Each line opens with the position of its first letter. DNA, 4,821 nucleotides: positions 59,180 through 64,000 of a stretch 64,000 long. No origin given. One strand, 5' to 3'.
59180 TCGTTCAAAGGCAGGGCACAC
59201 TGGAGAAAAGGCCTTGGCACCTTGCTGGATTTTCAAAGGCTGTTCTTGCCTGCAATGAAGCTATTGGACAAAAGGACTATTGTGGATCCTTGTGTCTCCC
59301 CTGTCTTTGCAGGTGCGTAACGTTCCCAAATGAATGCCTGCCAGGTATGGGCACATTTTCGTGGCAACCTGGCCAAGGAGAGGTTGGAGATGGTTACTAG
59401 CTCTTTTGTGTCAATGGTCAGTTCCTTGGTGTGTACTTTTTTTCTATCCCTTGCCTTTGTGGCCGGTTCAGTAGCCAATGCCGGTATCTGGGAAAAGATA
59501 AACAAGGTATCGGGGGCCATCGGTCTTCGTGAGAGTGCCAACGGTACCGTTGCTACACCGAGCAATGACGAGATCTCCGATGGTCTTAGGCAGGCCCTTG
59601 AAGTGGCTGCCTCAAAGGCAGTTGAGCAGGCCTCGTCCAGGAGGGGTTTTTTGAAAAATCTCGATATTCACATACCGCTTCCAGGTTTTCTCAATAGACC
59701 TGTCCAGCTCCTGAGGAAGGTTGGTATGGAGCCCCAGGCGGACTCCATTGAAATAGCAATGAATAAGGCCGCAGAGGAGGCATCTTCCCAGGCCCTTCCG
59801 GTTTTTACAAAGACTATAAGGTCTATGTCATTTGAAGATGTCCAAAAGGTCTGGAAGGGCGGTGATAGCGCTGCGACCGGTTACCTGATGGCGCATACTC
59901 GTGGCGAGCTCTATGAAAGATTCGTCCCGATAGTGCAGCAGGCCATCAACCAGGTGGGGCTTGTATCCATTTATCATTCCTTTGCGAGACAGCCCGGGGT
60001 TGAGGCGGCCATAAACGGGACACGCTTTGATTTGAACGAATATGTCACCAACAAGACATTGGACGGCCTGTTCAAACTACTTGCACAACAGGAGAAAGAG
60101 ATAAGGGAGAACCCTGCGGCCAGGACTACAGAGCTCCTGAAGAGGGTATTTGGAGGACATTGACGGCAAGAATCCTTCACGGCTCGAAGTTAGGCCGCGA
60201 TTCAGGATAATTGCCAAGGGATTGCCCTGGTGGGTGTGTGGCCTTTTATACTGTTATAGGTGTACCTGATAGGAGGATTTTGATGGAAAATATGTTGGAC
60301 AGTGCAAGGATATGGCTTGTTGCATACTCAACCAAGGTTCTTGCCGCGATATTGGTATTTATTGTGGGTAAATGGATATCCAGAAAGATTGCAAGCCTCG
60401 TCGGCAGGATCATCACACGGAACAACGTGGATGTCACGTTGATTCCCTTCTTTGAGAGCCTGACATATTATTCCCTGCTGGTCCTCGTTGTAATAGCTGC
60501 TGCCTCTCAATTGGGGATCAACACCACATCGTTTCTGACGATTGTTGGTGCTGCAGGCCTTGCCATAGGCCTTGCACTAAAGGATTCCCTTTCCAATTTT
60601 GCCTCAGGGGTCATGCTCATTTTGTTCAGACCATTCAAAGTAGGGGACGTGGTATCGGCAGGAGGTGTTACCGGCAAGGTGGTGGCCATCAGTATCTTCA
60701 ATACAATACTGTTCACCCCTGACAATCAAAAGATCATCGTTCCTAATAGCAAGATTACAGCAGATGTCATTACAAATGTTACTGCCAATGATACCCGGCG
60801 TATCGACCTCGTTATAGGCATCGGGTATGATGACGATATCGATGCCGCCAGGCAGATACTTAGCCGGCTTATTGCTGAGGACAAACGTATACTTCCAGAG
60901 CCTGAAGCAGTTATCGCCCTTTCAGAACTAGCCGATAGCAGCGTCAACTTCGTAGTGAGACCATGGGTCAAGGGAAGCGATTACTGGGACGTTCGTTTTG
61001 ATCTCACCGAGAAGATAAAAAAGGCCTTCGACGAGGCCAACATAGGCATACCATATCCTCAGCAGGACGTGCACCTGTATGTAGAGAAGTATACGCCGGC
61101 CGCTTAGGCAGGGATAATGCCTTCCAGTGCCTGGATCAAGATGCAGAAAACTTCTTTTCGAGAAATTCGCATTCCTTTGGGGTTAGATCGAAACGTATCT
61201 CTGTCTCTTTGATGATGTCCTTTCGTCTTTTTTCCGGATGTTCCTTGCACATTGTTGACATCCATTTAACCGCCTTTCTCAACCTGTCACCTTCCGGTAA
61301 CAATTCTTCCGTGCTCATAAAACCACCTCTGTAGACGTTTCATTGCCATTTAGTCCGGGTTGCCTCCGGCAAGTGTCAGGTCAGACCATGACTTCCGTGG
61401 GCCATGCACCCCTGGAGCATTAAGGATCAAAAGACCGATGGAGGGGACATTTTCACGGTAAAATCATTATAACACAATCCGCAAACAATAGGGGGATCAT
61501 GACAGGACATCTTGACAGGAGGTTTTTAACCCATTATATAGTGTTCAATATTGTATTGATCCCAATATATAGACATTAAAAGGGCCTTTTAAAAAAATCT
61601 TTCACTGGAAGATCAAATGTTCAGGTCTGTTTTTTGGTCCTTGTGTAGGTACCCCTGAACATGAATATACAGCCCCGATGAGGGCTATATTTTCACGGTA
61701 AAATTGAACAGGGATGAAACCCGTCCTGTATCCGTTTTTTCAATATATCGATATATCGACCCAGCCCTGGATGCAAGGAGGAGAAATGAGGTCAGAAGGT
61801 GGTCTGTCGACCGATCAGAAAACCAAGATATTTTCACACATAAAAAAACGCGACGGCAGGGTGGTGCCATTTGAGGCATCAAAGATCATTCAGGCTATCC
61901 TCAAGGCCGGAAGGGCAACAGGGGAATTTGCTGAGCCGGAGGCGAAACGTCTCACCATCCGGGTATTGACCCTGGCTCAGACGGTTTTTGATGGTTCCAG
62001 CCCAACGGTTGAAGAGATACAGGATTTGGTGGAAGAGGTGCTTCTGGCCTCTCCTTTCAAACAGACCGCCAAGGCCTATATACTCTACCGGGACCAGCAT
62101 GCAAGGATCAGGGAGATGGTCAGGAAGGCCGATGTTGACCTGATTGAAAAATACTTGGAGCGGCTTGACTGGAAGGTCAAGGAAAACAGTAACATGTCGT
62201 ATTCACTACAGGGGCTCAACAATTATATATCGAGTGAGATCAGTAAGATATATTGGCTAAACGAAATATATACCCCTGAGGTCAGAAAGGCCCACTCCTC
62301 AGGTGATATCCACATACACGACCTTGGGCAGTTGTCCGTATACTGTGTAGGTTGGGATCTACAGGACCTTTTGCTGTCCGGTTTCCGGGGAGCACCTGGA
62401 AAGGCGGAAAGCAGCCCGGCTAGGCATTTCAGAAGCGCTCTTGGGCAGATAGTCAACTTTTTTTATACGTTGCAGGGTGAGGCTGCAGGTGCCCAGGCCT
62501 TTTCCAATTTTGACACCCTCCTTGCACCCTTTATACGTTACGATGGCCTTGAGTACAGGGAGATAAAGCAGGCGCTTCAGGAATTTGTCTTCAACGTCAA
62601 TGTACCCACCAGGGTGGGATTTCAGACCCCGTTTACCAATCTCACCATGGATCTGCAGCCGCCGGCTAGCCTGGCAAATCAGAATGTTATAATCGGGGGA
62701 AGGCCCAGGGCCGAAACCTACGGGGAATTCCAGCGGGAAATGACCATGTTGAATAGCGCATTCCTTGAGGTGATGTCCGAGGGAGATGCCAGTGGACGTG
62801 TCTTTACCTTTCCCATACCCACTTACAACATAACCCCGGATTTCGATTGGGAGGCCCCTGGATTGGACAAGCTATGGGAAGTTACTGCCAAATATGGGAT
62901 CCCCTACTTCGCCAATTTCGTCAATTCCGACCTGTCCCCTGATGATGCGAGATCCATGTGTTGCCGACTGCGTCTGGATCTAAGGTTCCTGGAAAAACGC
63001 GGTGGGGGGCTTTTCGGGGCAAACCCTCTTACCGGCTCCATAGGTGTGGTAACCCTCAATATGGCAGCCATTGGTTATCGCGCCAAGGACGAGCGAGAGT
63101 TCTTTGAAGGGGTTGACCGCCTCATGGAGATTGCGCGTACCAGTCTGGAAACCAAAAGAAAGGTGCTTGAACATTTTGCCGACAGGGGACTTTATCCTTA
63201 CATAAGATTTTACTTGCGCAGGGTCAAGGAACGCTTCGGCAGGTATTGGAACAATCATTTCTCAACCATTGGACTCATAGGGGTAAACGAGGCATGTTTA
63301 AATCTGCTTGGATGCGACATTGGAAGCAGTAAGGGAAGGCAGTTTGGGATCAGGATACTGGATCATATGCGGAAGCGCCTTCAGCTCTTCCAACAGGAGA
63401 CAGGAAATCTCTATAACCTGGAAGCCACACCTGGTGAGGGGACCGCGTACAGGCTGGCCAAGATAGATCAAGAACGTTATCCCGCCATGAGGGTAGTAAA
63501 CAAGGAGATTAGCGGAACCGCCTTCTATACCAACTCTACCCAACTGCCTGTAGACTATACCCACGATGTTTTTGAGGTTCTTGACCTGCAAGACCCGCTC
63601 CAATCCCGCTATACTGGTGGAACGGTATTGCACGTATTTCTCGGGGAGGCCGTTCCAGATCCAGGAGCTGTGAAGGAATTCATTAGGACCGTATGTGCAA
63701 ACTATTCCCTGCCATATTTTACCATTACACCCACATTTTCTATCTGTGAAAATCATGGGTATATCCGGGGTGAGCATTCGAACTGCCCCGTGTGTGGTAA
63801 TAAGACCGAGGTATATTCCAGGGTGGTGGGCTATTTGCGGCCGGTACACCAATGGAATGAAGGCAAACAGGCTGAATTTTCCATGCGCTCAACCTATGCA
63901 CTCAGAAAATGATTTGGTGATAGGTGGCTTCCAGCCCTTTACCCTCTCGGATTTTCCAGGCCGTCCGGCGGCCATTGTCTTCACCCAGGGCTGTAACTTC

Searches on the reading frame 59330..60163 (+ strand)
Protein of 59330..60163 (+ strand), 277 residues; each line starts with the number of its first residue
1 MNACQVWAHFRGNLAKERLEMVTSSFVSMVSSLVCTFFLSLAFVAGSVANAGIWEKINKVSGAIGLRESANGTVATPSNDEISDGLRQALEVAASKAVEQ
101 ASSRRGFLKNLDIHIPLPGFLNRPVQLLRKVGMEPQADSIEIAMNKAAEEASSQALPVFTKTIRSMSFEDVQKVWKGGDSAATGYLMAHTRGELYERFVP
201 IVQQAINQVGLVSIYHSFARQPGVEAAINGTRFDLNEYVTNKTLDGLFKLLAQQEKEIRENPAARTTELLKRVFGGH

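Call 102: search_protein_families(library=pfam, max_evalue=0.00001, proteins=[window:59330-60163:+])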
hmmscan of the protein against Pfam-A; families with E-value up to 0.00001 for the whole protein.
window:59330-60163:+ (277 aa): 1 family
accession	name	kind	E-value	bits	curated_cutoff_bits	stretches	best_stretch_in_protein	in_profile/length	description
PF13852.11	DUF4197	-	1e-64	218.3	24.9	1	78-275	3-199/199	Protein of unknown function (DUF4197)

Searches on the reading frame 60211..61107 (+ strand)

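Call 102: search_protein_families(library=pfam, max_evalue=0.00001, proteins=[window:60211-61107:+])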
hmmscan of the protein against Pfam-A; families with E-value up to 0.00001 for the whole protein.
window:60211-61107:+ (298 aa): 4 families
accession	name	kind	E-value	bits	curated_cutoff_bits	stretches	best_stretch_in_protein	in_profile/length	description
PF00924.24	MS_channel_2nd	-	8e-21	74.4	20.2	1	125-191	1-67/68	Mechanosensitive ion channel, beta-domain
PF21082.3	MS_channel_3rd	-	3.5e-18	66.2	21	1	198-280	1-88/88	Mechanosensitive ion channel MscS, C-terminal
PF21088.3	MS_channel_1st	-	1.5e-08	34.9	23.1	1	84-124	2-42/42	Mechanosensitive ion channel, transmembrane helices 2/3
PF05552.17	MS_channel_1st_1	-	3.4e-07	30.5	22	1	35-75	9-49/50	Mechanosensitive ion channel, conserved TM helix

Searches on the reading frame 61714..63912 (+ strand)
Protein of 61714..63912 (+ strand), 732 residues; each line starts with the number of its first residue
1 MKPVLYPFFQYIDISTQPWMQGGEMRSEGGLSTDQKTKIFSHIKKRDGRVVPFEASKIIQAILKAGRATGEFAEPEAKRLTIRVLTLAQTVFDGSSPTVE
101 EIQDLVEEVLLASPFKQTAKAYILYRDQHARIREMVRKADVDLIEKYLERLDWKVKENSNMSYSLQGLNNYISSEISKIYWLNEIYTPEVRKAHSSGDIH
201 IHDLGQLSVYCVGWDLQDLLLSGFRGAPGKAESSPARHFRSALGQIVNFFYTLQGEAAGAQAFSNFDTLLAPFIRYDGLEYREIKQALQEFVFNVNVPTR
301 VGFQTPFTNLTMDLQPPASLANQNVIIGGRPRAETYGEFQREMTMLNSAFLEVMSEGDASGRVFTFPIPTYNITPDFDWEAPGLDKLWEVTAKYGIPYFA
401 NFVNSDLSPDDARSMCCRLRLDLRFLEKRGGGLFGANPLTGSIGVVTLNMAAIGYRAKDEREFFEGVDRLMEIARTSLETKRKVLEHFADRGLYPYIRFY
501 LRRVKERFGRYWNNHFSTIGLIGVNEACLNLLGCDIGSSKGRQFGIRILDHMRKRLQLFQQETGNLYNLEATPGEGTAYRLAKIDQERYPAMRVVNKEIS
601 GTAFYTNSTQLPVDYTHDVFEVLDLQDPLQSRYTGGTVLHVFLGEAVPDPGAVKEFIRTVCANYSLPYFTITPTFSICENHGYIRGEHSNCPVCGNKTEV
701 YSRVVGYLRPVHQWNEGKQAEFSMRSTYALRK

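Call 102: search_protein_families(library=pfam, max_evalue=0.00001, proteins=[window:61714-63912:+])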
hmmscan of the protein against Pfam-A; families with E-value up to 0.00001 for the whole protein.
window:61714-63912:+ (732 aa): 2 families
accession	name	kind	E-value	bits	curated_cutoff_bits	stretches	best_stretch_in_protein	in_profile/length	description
PF13597.11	NRDD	-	9.4e-200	665.4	26.2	1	157-728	1-562/562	Anaerobic ribonucleoside-triphosphate reductase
PF03477.21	ATP-cone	-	1.3e-22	80.6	25.8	1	42-130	2-87/88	ATP cone domain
